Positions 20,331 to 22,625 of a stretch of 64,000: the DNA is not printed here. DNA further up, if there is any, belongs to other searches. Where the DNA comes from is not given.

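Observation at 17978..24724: DAHP synthase followed by a coupled trio: CxxCH lipoprotein, tri-haem beta-propeller cytochrome-like protein and propeller/PBP1 fusion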

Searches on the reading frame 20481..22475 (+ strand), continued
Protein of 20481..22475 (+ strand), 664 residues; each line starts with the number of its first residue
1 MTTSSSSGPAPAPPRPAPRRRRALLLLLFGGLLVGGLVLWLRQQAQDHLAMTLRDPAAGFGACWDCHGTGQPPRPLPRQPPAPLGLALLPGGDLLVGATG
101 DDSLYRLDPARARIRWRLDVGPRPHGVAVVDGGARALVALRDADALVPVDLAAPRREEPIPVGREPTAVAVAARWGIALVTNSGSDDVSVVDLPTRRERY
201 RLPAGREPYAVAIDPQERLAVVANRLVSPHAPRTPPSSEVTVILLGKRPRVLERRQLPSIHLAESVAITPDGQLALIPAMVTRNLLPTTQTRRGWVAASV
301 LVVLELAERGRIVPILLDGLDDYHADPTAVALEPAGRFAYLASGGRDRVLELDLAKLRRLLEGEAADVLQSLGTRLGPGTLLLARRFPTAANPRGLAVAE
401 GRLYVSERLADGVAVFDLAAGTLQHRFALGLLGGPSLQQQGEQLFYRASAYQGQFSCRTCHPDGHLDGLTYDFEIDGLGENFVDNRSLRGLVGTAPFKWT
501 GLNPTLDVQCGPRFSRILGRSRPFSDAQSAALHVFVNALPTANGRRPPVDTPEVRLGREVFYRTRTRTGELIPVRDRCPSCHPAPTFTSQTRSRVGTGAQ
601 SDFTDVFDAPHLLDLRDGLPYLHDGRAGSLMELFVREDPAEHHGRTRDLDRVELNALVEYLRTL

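Call 30: search_solved_structures(query=A1, max_evalue=0.001, show_alignments=3)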
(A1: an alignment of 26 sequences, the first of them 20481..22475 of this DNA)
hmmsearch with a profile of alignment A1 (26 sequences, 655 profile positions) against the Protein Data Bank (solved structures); distinct sequences matched with E-value up to 0.001: 172 (the best 60 are shown).
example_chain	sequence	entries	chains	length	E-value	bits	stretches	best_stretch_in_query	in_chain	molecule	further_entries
5c2v_B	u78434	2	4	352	4e-73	250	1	63-407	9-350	HYDRAZINE SYNTHASE BETA SUBUNIT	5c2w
1l0q_A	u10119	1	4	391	1.1e-71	245.2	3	68-197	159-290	Surface layer protein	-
5c2v_C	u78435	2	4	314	5.1e-45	157.1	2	422-589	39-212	HYDRAZINE SYNTHASE GAMMA SUBUNIT | Hypothetical (Di heme) protein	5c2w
3vgz_A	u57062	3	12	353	5.7e-27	97.5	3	67-224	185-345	Uncharacterized protein YncE | PQQ-dependent catabolism-associated beta-propeller protein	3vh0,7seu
3bws_A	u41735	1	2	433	8.5e-19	70.5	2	117-216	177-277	protein Lp49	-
6rtd_A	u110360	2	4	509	3.4e-18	68.5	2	74-152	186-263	Cytochrome c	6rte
6tv2_A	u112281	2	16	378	2.7e-17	65.5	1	68-206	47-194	Protein NirF | Protein NirF,Protein NirF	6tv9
6e1c_A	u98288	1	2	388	1.4e-14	56.6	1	590-629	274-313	Di-heme enzyme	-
6ren_A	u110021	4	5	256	3.6e-14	55.2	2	63-178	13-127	3fPizza6-SH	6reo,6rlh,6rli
6rej_A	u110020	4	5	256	2.1e-13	52.7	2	63-178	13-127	Pizza6-SH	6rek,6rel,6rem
1iqc_A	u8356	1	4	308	2.1e-13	52.7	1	498-655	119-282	di-heme peroxidase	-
3wwa_A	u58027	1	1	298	2.8e-13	52.3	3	64-178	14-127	Pizza7H protein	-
6qsd_A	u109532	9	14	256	1e-12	50.4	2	63-178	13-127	Pizza6S | Pizza6-S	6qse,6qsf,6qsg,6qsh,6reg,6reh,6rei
6f0t_A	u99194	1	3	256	1.4e-12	49.9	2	62-178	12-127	Pizza6-SFW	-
7zpz_A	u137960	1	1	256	3.6e-12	48.6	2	63-178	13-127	Pizza6-TSR-TSH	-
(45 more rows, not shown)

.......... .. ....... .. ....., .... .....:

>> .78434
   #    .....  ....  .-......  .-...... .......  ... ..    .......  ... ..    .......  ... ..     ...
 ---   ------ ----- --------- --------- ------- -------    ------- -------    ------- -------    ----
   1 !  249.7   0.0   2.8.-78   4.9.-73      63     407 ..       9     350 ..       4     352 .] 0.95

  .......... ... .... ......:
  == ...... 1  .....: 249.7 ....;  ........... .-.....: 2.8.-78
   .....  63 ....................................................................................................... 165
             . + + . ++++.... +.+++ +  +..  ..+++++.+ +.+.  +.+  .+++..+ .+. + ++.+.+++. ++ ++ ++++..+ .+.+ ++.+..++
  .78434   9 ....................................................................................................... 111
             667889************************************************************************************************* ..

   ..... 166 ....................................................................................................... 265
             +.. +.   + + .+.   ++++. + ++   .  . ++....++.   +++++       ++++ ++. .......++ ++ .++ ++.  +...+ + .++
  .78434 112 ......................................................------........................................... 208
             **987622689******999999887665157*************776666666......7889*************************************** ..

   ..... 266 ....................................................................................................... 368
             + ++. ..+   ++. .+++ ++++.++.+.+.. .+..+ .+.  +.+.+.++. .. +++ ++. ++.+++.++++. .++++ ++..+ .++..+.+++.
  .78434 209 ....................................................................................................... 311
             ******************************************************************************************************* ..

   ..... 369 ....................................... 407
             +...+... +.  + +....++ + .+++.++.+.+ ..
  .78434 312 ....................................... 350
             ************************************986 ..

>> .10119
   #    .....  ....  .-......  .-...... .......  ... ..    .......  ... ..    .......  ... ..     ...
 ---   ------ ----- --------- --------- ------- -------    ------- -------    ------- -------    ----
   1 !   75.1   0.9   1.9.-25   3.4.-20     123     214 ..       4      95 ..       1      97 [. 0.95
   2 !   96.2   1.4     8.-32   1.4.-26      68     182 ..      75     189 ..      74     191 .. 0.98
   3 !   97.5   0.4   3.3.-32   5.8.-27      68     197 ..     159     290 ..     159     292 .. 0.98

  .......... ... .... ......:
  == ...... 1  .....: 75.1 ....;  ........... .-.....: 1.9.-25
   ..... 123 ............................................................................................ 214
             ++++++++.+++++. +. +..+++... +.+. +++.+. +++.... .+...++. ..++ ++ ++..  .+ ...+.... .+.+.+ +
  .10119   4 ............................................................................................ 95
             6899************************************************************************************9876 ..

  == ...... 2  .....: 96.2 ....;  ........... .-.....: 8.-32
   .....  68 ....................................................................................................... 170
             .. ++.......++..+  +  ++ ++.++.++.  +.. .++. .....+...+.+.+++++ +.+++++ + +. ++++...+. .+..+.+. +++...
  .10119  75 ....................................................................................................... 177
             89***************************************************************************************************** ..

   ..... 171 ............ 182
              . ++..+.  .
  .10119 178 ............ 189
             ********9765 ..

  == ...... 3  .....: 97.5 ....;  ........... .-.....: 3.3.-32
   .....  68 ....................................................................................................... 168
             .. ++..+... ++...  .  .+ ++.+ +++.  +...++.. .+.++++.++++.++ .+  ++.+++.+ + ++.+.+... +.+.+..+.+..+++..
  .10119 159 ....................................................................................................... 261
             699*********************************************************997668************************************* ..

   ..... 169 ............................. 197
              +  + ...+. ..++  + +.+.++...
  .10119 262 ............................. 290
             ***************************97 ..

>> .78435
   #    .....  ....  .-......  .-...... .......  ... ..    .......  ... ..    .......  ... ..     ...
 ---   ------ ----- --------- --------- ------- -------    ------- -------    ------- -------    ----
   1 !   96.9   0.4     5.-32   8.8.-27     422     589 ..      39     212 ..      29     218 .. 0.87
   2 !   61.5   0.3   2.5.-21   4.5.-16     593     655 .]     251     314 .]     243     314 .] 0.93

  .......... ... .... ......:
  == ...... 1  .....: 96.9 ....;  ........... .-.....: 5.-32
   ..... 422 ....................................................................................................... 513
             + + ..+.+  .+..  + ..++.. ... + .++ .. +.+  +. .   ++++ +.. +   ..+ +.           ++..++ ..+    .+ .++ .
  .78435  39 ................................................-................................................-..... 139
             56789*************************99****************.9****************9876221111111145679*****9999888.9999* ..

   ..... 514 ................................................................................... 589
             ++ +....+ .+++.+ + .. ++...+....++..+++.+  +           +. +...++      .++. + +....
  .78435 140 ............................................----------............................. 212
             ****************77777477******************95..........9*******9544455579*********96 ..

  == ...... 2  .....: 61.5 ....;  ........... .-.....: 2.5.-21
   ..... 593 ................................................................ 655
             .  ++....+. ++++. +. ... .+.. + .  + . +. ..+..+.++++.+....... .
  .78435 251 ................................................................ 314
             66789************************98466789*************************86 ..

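Call 40: find_encoding_contigs(protein=P0005, flank=10000, max_places=2)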
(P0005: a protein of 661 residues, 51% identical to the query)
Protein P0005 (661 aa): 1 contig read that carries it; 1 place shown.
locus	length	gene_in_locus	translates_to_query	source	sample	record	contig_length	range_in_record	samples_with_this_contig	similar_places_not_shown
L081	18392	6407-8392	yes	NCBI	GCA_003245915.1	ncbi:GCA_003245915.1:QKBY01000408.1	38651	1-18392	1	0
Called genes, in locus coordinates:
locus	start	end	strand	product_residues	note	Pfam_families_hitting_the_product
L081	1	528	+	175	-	?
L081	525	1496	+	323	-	-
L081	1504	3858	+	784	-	-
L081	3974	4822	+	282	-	PF00793:DAHP_synth_1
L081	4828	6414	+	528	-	PF18582:HZS_alpha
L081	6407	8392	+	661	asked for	-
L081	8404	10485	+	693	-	PF07494:Reg_prop (faint)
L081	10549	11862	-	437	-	PF13145:Rotamase_2, PF13616:Rotamase_3, PF00639:Rotamase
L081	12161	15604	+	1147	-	-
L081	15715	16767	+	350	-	-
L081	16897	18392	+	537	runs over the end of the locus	-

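Call 41: find_encoding_contigs(protein=P0004, flank=10000, max_places=2)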
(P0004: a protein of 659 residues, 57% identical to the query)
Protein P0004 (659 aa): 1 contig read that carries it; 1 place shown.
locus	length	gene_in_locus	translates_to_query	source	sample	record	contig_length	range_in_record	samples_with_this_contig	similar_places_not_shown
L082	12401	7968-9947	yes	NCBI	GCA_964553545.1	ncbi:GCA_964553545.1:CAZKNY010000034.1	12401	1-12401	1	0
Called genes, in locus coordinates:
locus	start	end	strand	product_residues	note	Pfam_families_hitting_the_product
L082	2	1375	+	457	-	?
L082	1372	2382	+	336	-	PF12974:Phosphonate-bd (faint)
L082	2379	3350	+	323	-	-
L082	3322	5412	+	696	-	PF00069:Pkinase, PF07714:PK_Tyr_Ser-Thr, PF07719:TPR_2 (faint)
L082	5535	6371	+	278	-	PF00793:DAHP_synth_1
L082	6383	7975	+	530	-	PF18582:HZS_alpha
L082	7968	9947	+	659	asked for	PF21783:YNCE (faint)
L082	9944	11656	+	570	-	PF07494:Reg_prop (faint)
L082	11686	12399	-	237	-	?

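Call 42: find_encoding_contigs(protein=P0002, flank=10000, max_places=2)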
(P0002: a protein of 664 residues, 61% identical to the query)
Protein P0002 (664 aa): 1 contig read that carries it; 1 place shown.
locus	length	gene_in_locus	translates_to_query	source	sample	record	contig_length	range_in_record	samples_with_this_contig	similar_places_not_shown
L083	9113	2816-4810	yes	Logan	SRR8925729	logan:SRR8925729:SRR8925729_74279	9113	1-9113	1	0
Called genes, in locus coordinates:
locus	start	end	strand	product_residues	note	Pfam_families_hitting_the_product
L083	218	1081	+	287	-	PF00793:DAHP_synth_1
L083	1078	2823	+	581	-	PF18582:HZS_alpha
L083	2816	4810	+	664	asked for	PF21783:YNCE (faint)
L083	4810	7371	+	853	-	PF07494:Reg_prop (faint), PF13458:Peripla_BP_6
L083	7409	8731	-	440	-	PF13623:SurA_N_2 (weak), PF13624:SurA_N_3, PF13145:Rotamase_2, PF13616:Rotamase_3, PF00639:Rotamase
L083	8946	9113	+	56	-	?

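Call 53: search_solved_structures(query=L027:13268-13843:+, max_evalue=0.01, show_alignments=1)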
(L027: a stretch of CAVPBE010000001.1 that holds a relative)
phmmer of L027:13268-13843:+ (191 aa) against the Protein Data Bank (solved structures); distinct sequences matched with E-value up to 0.01: 23.
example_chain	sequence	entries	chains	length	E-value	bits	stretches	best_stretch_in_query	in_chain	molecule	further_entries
2dyy_A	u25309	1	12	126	3.1e-06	30.3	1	84-186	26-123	UPF0076 protein PH0854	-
9bjy_B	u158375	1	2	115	4.3e-06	29.9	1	99-186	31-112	RidA family protein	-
9bjv_A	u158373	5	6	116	4.4e-06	29.9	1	99-186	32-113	RidA family protein PA5083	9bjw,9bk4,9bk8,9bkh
2cwj_A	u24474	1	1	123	6.4e-06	29.3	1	84-183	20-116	putative endonuclease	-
3vcz_A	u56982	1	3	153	6.7e-06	29.2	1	84-188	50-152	Endoribonuclease L-PSP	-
2csl_A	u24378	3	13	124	1.5e-05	28.1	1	77-182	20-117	protein translation initiation inhibitor | translation initiation inhibitor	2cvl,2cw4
1j7h_A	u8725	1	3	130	2.7e-05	27.3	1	83-188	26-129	HYPOTHETICAL PROTEIN HI0719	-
7zs6_AAA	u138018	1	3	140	7.5e-05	25.8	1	86-170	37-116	Reactive intermediate deaminase A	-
1xrg_A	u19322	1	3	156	8.5e-05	25.6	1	87-187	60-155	Putative translation initiation inhibitor, yjgF family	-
9bk1_A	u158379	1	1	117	0.00012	25.2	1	105-186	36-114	L-PSP family protein PSPTO_0102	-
1qu9_A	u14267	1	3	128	0.00013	25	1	84-187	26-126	YJGF PROTEIN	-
1x25_A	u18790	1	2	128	0.00015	24.9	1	84-182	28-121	Hypothetical UPF0076 protein ST0811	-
1pf5_A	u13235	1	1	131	0.00015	24.8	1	83-156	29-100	Hypothetical protein yjgH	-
6tcd_A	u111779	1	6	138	0.00049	23.2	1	87-187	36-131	Ribonuclease UK114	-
6tcc_A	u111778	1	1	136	0.00051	23.1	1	87-187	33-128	ribonuclease UK114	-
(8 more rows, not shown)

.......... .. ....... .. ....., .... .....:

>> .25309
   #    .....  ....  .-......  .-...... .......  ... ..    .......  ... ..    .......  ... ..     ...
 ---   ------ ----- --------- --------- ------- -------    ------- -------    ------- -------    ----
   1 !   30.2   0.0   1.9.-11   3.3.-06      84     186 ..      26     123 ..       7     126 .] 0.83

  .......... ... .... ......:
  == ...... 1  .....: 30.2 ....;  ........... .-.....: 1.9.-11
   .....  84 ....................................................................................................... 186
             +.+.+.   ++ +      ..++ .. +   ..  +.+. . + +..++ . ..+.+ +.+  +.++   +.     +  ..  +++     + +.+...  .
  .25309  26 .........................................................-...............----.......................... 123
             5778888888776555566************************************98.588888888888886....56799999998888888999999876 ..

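Call 63: predict_structure(alignment_id=A1)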
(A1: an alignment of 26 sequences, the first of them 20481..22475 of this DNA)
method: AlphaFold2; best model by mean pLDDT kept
length: 664 residues; sequences in the alignment: 26
mean_pLDDT: 82.2   pTM: 0.80
mean pLDDT of the five models: 82.2, 80.5, 79.8, 79.7, 77.6
residues with pLDDT >= 90: 335; 70-90: 172; 50-70: 104; < 50: 53
segments of 3 or more residues with pLDDT < 50: 1-5, 71-77, 288-290, 467-470, 475-503
pLDDT, mean of each block of 10 residues (from residue 1): 45 56 85 93 84 73 70 52 95 95 95 94 95 96 96 96 96 98 95 98 95 98 88 82 97 93 95 96 63 72 89 92 88 97 94 97 93 89 96 95 96 96 94 77 81 76 59 46 45 40 55 58 80 79 63 94 95 90 72 59 55 63 71 84 87 93 82
secondary structure, 60 per line:
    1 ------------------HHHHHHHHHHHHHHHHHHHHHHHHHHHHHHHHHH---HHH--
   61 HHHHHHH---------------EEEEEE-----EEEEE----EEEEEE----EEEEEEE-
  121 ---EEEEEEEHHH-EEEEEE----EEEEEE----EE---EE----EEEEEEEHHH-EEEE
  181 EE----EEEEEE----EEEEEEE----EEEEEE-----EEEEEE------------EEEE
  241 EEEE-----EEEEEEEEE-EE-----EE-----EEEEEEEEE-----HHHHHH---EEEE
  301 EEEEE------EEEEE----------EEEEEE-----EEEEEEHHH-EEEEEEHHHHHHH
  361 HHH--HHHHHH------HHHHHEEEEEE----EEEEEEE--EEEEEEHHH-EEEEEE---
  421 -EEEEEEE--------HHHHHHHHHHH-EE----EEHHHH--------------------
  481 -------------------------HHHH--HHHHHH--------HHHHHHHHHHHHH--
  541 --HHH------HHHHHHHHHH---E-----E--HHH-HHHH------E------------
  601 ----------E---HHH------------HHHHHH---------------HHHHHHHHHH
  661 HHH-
elements in order: H19-52 H61-67 E83-88 E94-98 E103-108 E113-119 E124-130 E135-140 E145-150 E166-172 E177-182 E187-192 E197-203 E208-213 E219-224 E237-244 E250-258 E274-282 H288-293 E297-305 E312-316 E327-332 E338-343 E348-353 H354-363 H366-371 H378-382 E383-388 E393-399 E402-407 E412-417 E422-428 H437-447 H457-460 H506-509 H512-517 H526-538 H552-561 H578-581 H630-635 H651-663
